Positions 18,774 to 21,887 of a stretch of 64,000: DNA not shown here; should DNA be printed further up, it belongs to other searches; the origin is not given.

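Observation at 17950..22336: Complete hcrCAB-like (4-hydroxybenzoyl-CoA reductase-type) molybdoenzyme in a presumed aerobic marine archaeon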

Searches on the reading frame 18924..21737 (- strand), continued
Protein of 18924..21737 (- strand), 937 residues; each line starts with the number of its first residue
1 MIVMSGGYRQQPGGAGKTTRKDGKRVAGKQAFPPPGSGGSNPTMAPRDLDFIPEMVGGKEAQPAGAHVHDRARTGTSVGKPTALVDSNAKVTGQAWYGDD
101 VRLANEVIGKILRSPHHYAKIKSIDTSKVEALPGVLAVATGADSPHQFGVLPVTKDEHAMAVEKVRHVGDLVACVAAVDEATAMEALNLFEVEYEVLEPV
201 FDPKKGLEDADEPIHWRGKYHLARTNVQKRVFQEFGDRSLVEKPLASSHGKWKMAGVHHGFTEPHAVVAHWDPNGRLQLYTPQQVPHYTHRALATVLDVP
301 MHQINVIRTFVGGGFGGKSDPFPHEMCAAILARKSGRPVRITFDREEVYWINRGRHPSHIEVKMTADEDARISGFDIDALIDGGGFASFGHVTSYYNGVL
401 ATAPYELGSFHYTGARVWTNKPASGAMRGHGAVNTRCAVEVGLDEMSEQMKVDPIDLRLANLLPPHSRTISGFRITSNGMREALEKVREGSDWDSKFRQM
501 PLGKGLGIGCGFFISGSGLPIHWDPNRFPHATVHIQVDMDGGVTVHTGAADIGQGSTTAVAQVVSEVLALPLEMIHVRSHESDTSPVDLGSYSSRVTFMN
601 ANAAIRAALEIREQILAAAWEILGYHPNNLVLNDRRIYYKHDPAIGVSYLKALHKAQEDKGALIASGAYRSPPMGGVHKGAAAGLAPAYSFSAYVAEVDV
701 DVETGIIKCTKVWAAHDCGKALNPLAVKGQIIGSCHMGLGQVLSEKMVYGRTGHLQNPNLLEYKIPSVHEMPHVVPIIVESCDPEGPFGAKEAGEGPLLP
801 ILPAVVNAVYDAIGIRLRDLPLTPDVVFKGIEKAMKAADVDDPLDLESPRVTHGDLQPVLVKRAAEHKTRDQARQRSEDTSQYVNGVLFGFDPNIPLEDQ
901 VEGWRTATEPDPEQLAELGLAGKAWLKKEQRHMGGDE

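Call 79: search_protein_families(library=ncbifam, proteins=[L007:53-1210:+, L007:1207-2586:+, L007:2593-3927:+, L007:3929-6565:+, L007:13419-14642:+, L007:14674-15501:+, L009:508-1767:-, L009:1827-3017:-, L007:6588-7556:+, L007:8363-9511:+], max_evalue=1e-10)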
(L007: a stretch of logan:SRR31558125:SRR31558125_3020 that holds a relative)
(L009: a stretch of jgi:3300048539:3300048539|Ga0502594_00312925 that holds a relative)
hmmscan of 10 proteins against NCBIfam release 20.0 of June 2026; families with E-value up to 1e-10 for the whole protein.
L007:53-1210:+ (385 aa): 4 families
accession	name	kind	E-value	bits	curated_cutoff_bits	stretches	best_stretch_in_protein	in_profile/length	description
TIGR02263.1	benz_CoA_red_C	equivalog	2.1e-159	530.6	421.15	1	6-379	4-380/380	benzoyl-CoA reductase subunit C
NF052456.1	HyiscapDhHadC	equivalog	1.5e-59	201.8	700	1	6-360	4-353/372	(R)-2-hydroxyisocaproyl-CoA dehydratase subunit beta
TIGR03190.1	benz_CoA_bzdN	equivalog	1.8e-35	122.5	453.8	1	17-353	13-346/377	benzoyl-CoA reductase, bzd-type, subunit N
NF040772.1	double_cubane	equivalog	2.8e-35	122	350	1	23-352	13-345/372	double-cubane-cluster-containing anaerobic reductase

L007:1207-2586:+ (459 aa): 4 families
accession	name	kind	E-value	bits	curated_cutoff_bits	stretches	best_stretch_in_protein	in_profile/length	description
TIGR02260.1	benz_CoA_red_B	equivalog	2.7e-214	711.5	486.55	1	22-432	3-413/413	benzoyl-CoA reductase subunit B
NF052455.1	HyiscapDhHadB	equivalog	7.1e-48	163.2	750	1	23-435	1-397/398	(R)-2-hydroxyisocaproyl-CoA dehydratase subunit alpha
TIGR03191.1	benz_CoA_bzdO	equivalog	1.2e-19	70.9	448.6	1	33-327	15-300/430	benzoyl-CoA reductase, bzd-type, subunit O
NF040772.1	double_cubane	equivalog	9.3e-17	61.1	350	1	32-429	3-369/372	double-cubane-cluster-containing anaerobic reductase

L007:2593-3927:+ (444 aa): 5 families
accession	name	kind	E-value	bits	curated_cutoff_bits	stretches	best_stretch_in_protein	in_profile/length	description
TIGR02259.1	benz_CoA_red_A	equivalog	7.8e-173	575.2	578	1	1-430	1-431/432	benzoyl-CoA reductase subunit A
TIGR00241.1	CoA_E_activ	domain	1.6e-55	188.4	125.4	1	213-429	39-247/248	acyl-CoA dehydratase activase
TIGR03192.1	benz_CoA_bzdQ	equivalog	9.7e-41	140.1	380.2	1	222-432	80-287/293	benzoyl-CoA reductase, bzd-type, subunit Q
TIGR02261.1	benz_CoA_red_D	equivalog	2e-28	99.3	312.85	1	253-431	84-262/262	benzoyl-CoA reductase subunit D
TIGR03286.1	methan_mark_15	hypoth_equivalog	1.5e-24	86.8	455.75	1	225-430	194-400/404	methanogenesis marker 15 protein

L007:3929-6565:+ (878 aa): 79 families (the best 25 are shown)
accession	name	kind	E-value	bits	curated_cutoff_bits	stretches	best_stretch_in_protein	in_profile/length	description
TIGR02261.1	benz_CoA_red_D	equivalog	2e-97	325.5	312.85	1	4-266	3-261/262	benzoyl-CoA reductase subunit D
NF038343.1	ligase_FadD11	exception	2.4e-60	204.6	950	2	601-854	327-579/585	fatty acid--CoA ligase FadD11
NF009232.0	PRK12582.1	subfamily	9e-56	189.3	777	1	325-835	70-592/624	acyl-CoA synthetase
NF004837.0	PRK06187.1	subfamily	1.9e-55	188.1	476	1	308-743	12-443/531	long-chain-fatty-acid--CoA ligase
NF005801.1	PRK07656.1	equivalog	2.8e-52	178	657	1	309-743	6-424/500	FadD3 family acyl-CoA ligase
NF005702.0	PRK07514.1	subfamily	3e-47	161.1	558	1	332-744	28-422/506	malonyl-CoA synthase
NF004114.0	PRK05605.1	equivalog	4.4e-47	160.7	766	1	462-757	204-503/575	long-chain-fatty-acid--CoA ligase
TIGR00241.1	CoA_E_activ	domain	2.7e-42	145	125.4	1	4-265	2-247/248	acyl-CoA dehydratase activase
NF006572.0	PRK09088.1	equivalog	1.1e-41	143.1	696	1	466-743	127-409/491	acyl-CoA synthetase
TIGR01923.1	menE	equivalog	2.9e-41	141.7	330.15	1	335-754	1-379/442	o-succinylbenzoate--CoA ligase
NF005463.0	PRK07059.1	subfamily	4.1e-41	141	869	1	469-752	194-487/557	long-chain-fatty-acid--CoA ligase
NF004229.0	PRK05677.1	subfamily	2.3e-39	135.3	879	1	301-752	21-485/563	long-chain-fatty-acid--CoA ligase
NF005307.0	PRK06839.1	equivalog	2.8e-39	135.1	748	1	332-757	26-427/496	o-succinylbenzoate--CoA ligase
TIGR01733.1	AA-adenyl-dom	subfamily_domain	5.8e-38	130.8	317.4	1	336-743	2-399/409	amino acid adenylation domain-containing protein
NF005714.0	PRK07529.1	subfamily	2.2e-37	128.7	632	1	331-743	61-496/640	acyl-CoA synthetase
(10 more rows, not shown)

L007:13419-14642:+ (407 aa): 4 families
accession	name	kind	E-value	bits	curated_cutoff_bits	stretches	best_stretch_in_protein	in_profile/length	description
NF052455.1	HyiscapDhHadB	equivalog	1.6e-62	211.5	750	1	17-406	9-393/398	(R)-2-hydroxyisocaproyl-CoA dehydratase subunit alpha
TIGR02260.1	benz_CoA_red_B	equivalog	2.3e-39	135.2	486.55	1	17-404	12-410/413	benzoyl-CoA reductase subunit B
TIGR03191.1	benz_CoA_bzdO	equivalog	2.2e-21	76.6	448.6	1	70-283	68-276/430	benzoyl-CoA reductase, bzd-type, subunit O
NF040772.1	double_cubane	equivalog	6.9e-18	64.8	350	1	155-407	115-372/372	double-cubane-cluster-containing anaerobic reductase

L007:14674-15501:+ (275 aa): 5 families
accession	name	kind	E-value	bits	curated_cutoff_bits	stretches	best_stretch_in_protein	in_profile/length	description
TIGR00241.1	CoA_E_activ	domain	1.6e-50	172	125.4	1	6-267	2-247/248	acyl-CoA dehydratase activase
TIGR02259.1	benz_CoA_red_A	equivalog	9.3e-29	100.4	578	1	74-268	231-431/432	benzoyl-CoA reductase subunit A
TIGR03192.1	benz_CoA_bzdQ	equivalog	1.8e-25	90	380.2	1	8-272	36-289/293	benzoyl-CoA reductase, bzd-type, subunit Q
TIGR03286.1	methan_mark_15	hypoth_equivalog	6.4e-24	84.7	455.75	1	62-268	188-400/404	methanogenesis marker 15 protein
TIGR02261.1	benz_CoA_red_D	equivalog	4.1e-15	55.7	312.85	1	8-268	5-261/262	benzoyl-CoA reductase subunit D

L009:508-1767:- (419 aa): 4 families
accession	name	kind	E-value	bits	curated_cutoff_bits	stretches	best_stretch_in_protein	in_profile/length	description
TIGR02260.1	benz_CoA_red_B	equivalog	1.5e-185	616.8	486.55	1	1-406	8-412/413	benzoyl-CoA reductase subunit B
NF052455.1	HyiscapDhHadB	equivalog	1.6e-50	171.9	750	1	4-411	8-398/398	(R)-2-hydroxyisocaproyl-CoA dehydratase subunit alpha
TIGR03191.1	benz_CoA_bzdO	equivalog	5.3e-20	72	448.6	1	58-296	68-293/430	benzoyl-CoA reductase, bzd-type, subunit O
NF040772.1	double_cubane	equivalog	1.7e-14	53.6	350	1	6-387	3-355/372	double-cubane-cluster-containing anaerobic reductase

L009:1827-3017:- (396 aa): 4 families
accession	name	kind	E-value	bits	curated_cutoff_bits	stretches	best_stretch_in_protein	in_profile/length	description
TIGR02263.1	benz_CoA_red_C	equivalog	2.1e-129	431.8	421.15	1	7-384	3-380/380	benzoyl-CoA reductase subunit C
NF052456.1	HyiscapDhHadC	equivalog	3.8e-38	131.4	700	1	32-382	26-370/372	(R)-2-hydroxyisocaproyl-CoA dehydratase subunit beta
NF040772.1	double_cubane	equivalog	8.5e-23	81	350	1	28-380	14-368/372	double-cubane-cluster-containing anaerobic reductase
TIGR03190.1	benz_CoA_bzdN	equivalog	2e-21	76.2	453.8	1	17-375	11-365/377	benzoyl-CoA reductase, bzd-type, subunit N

L007:6588-7556:+ (322 aa): 14 families
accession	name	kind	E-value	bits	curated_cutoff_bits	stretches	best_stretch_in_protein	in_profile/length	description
TIGR00745.1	apbA_panE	subfamily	1.5e-42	145.9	141.35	1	7-308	2-303/305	2-dehydropantoate 2-reductase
NF005091.0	PRK06522.2-2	equivalog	3.8e-35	121.5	252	1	7-309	4-299/302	2-dehydropantoate 2-reductase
NF005088.0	PRK06522.1-2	subfamily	4.5e-30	104.8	371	1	9-309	5-304/308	2-dehydropantoate 2-reductase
NF005092.1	PRK06522.2-3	equivalog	1e-29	103.6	500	1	9-308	5-296/296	2-dehydropantoate 2-reductase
NF005089.0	PRK06522.1-4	subfamily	3.5e-24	85.8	223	1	119-310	131-321/326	2-dehydropantoate 2-reductase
NF004887.0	PRK06249.1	equivalog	7.2e-22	78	360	1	5-307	6-311/316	putative 2-dehydropantoate 2-reductase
NF009542.0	PRK12921.1-4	equivalog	7.4e-19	68.1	288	1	6-308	3-284/286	oxidoreductase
NF006083.0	PRK08229.1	equivalog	1.2e-17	63.9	371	0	7-237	5-229/341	2-dehydropantoate 2-reductase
NF009543.0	PRK12921.1-5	equivalog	8.2e-16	58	339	1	9-307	5-303/305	oxidoreductase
NF005093.0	PRK06522.2-4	equivalog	2e-15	56.9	308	1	7-309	6-299/304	2-dehydropantoate 2-reductase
NF005094.0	PRK06522.2-5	equivalog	7.4e-15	55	382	1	9-304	5-299/307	2-dehydropantoate 2-reductase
NF004311.0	PRK05708.1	equivalog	4.1e-13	48.8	378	1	6-306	4-296/305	putative 2-dehydropantoate 2-reductase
NF005087.0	PRK06522.1-1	equivalog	5e-13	48.8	351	1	9-311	5-293/296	2-dehydropantoate 2-reductase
NF009541.0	PRK12921.1-1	equivalog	2.2e-12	46.9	338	1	7-299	8-285/297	oxidoreductase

L007:8363-9511:+ (382 aa): 31 families (the best 25 are shown)
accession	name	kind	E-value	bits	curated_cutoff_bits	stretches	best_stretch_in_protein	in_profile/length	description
NF006510.0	PRK08947.1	equivalog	1.4e-128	429.2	519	1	3-379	3-387/387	acetyl-CoA C-acyltransferase FadA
TIGR01930.1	AcCoA-C-Actrans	subfamily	5.3e-124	414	240.55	1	6-376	1-384/385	acetyl-CoA C-acyltransferase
TIGR02445.1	fadA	equivalog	1e-117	393.4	591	1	5-378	3-384/385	acetyl-CoA C-acyltransferase FadA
NF006553.0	PRK09052.1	equivalog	7.8e-112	374.2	567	1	3-378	7-398/399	acetyl-CoA C-acyltransferase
TIGR02430.1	pcaF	equivalog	9.8e-108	360.7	597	2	144-379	159-400/400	3-oxoadipyl-CoA thiolase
NF006551.0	PRK09050.1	subfamily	9.4e-106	354.2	605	2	144-379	160-401/401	3-oxoadipyl-CoA thiolase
NF005033.0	PRK06445.1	equivalog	2.1e-101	340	511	1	3-378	4-394/395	acetyl-CoA C-acetyltransferase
NF005890.0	PRK07851.1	equivalog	3.9e-101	339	580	2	144-380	170-406/406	acetyl-CoA C-acetyltransferase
NF005805.0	PRK07661.1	equivalog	1.5e-95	320.4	633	1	1-376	1-388/391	acetyl-CoA C-acetyltransferase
NF006090.0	PRK08242.1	equivalog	1.8e-94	317.1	514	2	229-379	252-402/402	acetyl-CoA C-acetyltransferase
NF005865.0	PRK07801.1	equivalog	7.2e-91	305.2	591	1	1-379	1-382/382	acetyl-CoA C-acetyltransferase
NF006001.0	PRK08131.1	equivalog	1.3e-88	297.6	622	1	1-379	1-400/401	3-oxoadipyl-CoA thiolase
NF005077.0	PRK06504.1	subfamily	2.6e-87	293.5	590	1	1-378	1-389/390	acetyl-CoA C-acetyltransferase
NF004853.0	PRK06205.1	subfamily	1.3e-86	291.1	551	2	146-379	160-403/404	acetyl-CoA C-acetyltransferase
NF006552.0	PRK09051.1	subfamily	5.9e-85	285.9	565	1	4-379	6-395/395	beta-ketothiolase BktB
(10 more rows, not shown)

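Call 81: find_related_loci(query=P0121, collection=genome_contigs, flank=6000)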
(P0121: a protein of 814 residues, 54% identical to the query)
Query P0121 (814 aa) in genome_contigs; peptide patterns used: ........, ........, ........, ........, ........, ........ (x = any residue, [..] = any of these).
600 stretches matched a pattern (row limit reached: there are more); 577 encode a relative of the query (tblastn E <= 1e-3); the best 80 are kept; 80 distinct loci.
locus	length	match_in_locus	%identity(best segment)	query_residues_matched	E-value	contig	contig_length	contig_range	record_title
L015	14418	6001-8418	66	1-807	0e+0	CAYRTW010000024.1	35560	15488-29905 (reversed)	MAG TPA_asm: uncultured Rickettsiales bacterium isolate SRP173033_co1_25 genome assembly, contig: NODE_1678_length_35560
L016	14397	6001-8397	63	2-810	0e+0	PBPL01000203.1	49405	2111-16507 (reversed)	MAG: Deltaproteobacteria bacterium isolate RS363 TaraRedSea_contig_177339, whole genome shotgun sequence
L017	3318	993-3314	63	29-804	0e+0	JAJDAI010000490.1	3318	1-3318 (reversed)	MAG: Deltaproteobacteria bacterium isolate OFTM289 OFTM289_489, whole genome shotgun sequence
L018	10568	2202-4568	62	2-797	0e+0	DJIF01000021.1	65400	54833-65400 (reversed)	MAG TPA_asm: Deltaproteobacteria bacterium UBA6601 UBA6601_contig_5459, whole genome shotgun sequence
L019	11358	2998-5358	63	1-793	0e+0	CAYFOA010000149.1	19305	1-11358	MAG TPA_asm: uncultured Rickettsiales bacterium isolate ERP019367_co1_6 genome assembly, contig: NODE_2363_length_19305_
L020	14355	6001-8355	63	2-792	0e+0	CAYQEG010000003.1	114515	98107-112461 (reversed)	MAG TPA_asm: uncultured Rickettsiales bacterium isolate SRP077602_co5_496 genome assembly, contig: NODE_506_length_11451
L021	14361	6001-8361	61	1-793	0e+0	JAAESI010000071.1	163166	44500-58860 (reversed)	MAG: Proteobacteria bacterium isolate Ust_8 UstG_CONTIG500053, whole genome shotgun sequence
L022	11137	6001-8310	63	38-807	0e+0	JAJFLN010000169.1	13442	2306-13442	MAG: Candidatus Cloacimonadota bacterium isolate OFTM100 OFTM100_168, whole genome shotgun sequence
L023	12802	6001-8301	61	32-797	0e+0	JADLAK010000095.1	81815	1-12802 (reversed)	MAG: Planctomycetota bacterium isolate SJ126 c_000001660764, whole genome shotgun sequence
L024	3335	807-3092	63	36-801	0e+0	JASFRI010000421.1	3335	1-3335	MAG: Acidobacteriota bacterium isolate D1103M02metaG_Bin_141 D1103M02metaG_FD_scaffold_21449_c1, whole genome shotgun se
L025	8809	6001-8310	61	33-805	0e+0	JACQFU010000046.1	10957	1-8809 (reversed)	MAG: Candidatus Wallbacteria bacterium isolate NC_groundwater_1055_Pr1_S-0.65um_67_9 Montesol18_Sp65_coassembly_scaffold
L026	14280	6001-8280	61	35-796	0e+0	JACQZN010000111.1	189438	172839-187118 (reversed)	MAG: Candidatus Wallbacteria bacterium isolate NC_groundwater_1568_Pr4_S-0.65um_68_21 SR1-18-Sp65_coassembly_scaffold_56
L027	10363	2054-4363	59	31-801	0e+0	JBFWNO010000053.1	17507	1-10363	MAG: Planctomycetota bacterium isolate CA_2019_TPBF_114 NODE_14701_length_17507_cov_3.821059_TPBF, whole genome shotgun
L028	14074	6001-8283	60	30-795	0e+0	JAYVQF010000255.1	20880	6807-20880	MAG: Thermoanaerobaculia bacterium isolate GL72_UP_concoct_239_sub GL72_UP_concoct_239_sub_254, whole genome shotgun seq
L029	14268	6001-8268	61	37-795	0e+0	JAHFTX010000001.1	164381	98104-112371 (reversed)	MAG: Thermoplasmata archaeon isolate nzgw66 NODE_31_length_164382_cov_4.711593, whole genome shotgun sequence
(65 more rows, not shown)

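Call 85: predict_structure(alignment_id=A3)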
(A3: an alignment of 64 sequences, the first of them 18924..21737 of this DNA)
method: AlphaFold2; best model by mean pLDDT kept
length: 937 residues; sequences in the alignment: 64
mean_pLDDT: 82.2   pTM: 0.86
mean pLDDT of the five models: 82.2, 81.9, 81.8, 81.3, 79.1
residues with pLDDT >= 90: 385; 70-90: 372; 50-70: 128; < 50: 52
segments of 3 or more residues with pLDDT < 50: 1-15, 29-39, 517-520, 682-687, 932-937
pLDDT, mean of each block of 10 residues (from residue 1): 36 48 51 45 74 89 81 87 83 81 94 92 96 97 85 74 88 96 97 95 91 81 87 82 91 79 80 94 80 90 88 54 88 96 78 78 92 90 75 71 79 89 62 85 96 96 77 74 96 96 96 60 67 90 86 79 93 88 71 68 93 95 91 87 86 91 90 58 53 96 95 91 88 87 80 63 70 93 76 72 96 94 92 94 92 95 91 82 57 67 82 85 87 42
secondary structure, 60 per line:
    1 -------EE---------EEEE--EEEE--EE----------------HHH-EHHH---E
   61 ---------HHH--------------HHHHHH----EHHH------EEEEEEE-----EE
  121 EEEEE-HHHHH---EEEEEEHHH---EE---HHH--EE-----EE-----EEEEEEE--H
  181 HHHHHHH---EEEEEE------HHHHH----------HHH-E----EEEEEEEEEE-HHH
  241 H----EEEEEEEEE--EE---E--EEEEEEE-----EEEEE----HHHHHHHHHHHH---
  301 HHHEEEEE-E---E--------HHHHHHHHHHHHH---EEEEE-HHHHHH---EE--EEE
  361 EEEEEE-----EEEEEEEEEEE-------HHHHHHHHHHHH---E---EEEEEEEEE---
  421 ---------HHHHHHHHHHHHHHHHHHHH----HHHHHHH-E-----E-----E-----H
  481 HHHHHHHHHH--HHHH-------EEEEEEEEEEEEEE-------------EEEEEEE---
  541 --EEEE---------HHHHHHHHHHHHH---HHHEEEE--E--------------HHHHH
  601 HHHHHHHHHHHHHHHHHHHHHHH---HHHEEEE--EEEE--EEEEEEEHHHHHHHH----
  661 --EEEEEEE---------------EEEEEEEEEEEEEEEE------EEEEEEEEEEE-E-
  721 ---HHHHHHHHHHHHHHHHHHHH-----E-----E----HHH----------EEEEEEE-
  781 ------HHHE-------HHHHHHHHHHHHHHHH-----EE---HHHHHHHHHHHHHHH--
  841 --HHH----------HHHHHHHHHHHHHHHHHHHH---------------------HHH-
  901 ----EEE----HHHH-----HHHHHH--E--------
elements in order (helices of 4 or more, strands of 3 or more residues): E19-22 E25-28 H87-92 E107-113 E119-125 H127-131 E135-140 E171-177 H180-187 E191-196 H203-207 E227-236 H238-241 E246-254 E265-271 E277-281 H286-297 E304-308 H323-335 E339-343 H345-350 E358-366 E372-382 H390-401 E409-417 H430-449 H454-460 H480-490 H493-496 E504-517 E531-537 E543-546 H556-568 E575-578 H596-623 E630-633 E636-639 E642-648 H649-656 E663-669 E685-700 E707-717 H724-743 E773-779 H798-813 H824-838 H856-875 E905-907 H912-915 H921-926

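Call 88: fold_search(model_id=the predicted structure, library=pdb)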
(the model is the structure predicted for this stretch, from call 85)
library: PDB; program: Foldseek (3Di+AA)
matches with E <= 10: 311; with E <= 0.001: 92
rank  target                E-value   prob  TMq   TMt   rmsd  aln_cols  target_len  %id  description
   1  1rm6_D                9.6e-90  1.00  0.78  0.96   1.8       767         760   41  Structure of 4-hydroxybenzoyl-CoA reductase from Thauera aromatica (released 2004-12-21)
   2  1rm6_A                5.6e-89  1.00  0.78  0.96   1.8       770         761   41  Structure of 4-hydroxybenzoyl-CoA reductase from Thauera aromatica (released 2004-12-21)
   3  1n61_E                4.5e-64  1.00  0.70  0.82   4.2       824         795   26  Crystal Structure of the Cu,Mo-CO Dehydrogenase (CODH); Dithionite reduced state (released 2002-12-18)
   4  1n60_E                1.3e-63  1.00  0.70  0.81   4.2       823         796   26  Crystal Structure of the Cu,Mo-CO Dehydrogenase (CODH); Cyanide-inactivated Form (released 2002-12-18)
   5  1zxi_B                2.2e-63  1.00  0.70  0.81   4.2       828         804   26  Reconstituted CO dehydrogenase from Oligotropha carboxidovorans (released 2005-10-11)
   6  1n63_B                4.2e-63  1.00  0.71  0.82   4.0       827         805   26  Crystal Structure of the Cu,Mo-CO Dehydrogenase (CODH); Carbon monoxide reduced state (released 2002-12-18)
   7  1n60_B                4.7e-63  1.00  0.70  0.81   4.1       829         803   26  Crystal Structure of the Cu,Mo-CO Dehydrogenase (CODH); Cyanide-inactivated Form (released 2002-12-18)
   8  1n61_B                5.3e-63  1.00  0.70  0.81   4.3       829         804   26  Crystal Structure of the Cu,Mo-CO Dehydrogenase (CODH); Dithionite reduced state (released 2002-12-18)
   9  1t3q_B                6.4e-63  1.00  0.72  0.86   3.8       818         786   26  Crystal structure of quinoline 2-Oxidoreductase from Pseudomonas Putida 86 (released 2004-09-14)
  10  1zxi_E                7.2e-63  1.00  0.70  0.81   4.2       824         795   25  Reconstituted CO dehydrogenase from Oligotropha carboxidovorans (released 2005-10-11)
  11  8uem_A                6.0e-62  1.00  0.71  0.84   4.1       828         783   28  The CryoEM structure of the high affinity Carbon monoxide dehydrogenase from Mycobacterium smegmatis (released 2024-10-16)
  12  1ffu_B                3.3e-61  1.00  0.72  0.83   3.6       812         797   25  CARBON MONOXIDE DEHYDROGENASE FROM HYDROGENOPHAGA PSEUDOFLAVA WHICH LACKS THE MO-PYRANOPTERIN MOIETY OF THE MOLYBDENUM (released 2000-09-15)
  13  1jro_B                1.8e-60  1.00  0.71  0.87   3.7       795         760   23  Crystal Structure of Xanthine Dehydrogenase from Rhodobacter capsulatus (released 2002-01-11)
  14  5g5h_C                5.6e-60  1.00  0.69  0.87   4.4       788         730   24  Escherichia coli Periplasmic Aldehyde Oxidase R440H mutant (released 2016-09-28)
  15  2w55_B                4.4e-59  1.00  0.71  0.87   3.8       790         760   23  Crystal Structure of Xanthine Dehydrogenase (E232Q variant) from Rhodobacter capsulatus in Complex with Hypoxanthine (released 2008-12-23)
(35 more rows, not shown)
